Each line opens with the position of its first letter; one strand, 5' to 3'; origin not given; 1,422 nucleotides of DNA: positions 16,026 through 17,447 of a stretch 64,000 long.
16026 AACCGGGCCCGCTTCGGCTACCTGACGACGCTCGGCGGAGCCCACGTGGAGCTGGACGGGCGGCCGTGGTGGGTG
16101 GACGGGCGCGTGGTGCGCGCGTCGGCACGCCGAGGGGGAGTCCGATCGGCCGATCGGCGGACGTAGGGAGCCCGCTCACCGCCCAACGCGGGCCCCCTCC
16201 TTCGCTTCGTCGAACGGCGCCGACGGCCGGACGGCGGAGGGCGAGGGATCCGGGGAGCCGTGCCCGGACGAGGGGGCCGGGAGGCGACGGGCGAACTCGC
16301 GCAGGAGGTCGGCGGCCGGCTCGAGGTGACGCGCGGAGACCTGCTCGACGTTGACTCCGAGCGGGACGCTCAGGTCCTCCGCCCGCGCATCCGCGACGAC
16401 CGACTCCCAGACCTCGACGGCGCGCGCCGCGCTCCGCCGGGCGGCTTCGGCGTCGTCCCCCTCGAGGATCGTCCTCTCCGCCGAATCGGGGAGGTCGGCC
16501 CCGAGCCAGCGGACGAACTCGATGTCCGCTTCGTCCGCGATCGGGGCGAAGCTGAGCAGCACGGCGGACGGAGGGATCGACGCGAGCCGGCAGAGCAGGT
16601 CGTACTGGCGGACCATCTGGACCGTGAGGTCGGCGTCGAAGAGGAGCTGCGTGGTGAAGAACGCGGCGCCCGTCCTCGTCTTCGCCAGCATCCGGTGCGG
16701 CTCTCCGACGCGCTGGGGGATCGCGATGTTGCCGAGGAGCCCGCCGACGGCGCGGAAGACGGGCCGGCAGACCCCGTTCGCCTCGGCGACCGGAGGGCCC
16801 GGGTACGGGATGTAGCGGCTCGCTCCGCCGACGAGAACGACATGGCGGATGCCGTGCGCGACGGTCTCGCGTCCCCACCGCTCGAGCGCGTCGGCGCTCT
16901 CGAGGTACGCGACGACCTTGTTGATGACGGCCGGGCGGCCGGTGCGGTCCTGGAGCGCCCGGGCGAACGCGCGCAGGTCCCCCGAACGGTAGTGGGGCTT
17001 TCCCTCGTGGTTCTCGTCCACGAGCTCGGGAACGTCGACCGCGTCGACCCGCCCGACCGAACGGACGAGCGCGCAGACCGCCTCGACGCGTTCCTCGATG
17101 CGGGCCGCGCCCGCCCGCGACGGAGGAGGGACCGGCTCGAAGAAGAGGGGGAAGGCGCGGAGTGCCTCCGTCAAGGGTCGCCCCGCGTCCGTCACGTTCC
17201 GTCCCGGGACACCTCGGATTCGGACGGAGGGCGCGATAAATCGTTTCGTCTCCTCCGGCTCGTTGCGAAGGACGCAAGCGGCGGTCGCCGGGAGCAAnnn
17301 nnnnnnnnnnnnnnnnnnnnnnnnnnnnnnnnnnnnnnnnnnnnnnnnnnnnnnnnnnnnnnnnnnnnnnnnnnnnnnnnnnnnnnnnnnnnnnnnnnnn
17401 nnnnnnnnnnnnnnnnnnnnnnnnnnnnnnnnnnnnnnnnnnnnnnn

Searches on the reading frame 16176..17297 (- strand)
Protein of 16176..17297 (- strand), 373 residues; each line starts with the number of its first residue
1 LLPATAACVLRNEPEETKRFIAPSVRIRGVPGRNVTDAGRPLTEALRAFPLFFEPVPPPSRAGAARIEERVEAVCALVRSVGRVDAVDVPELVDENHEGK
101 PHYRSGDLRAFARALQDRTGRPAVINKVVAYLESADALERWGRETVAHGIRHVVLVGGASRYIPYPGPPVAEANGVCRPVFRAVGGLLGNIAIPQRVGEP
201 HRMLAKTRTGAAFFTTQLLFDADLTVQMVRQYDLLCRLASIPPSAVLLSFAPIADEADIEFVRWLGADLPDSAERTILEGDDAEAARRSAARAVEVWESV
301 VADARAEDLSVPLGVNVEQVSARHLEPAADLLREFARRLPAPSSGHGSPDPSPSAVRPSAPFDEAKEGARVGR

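Call 11: search_protein_families(library=pfam, max_evalue=0.00001, proteins=[window:16176-17297:-])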
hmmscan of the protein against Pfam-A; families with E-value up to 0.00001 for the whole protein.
window:16176-17297:- (373 aa): 1 family
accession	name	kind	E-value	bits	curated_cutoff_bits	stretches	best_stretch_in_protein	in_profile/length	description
PF19345.5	MTHFR_2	-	4.3e-06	26.4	27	1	55-328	9-284/295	Mycobacterial methylenetetrahydrofolate reductase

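Call 33: search_protein_families(library=ncbifam, max_evalue=0.001, proteins=[window:16176-17297:-])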
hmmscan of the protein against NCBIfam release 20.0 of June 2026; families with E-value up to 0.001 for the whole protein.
window:16176-17297:- (373 aa): 0 families
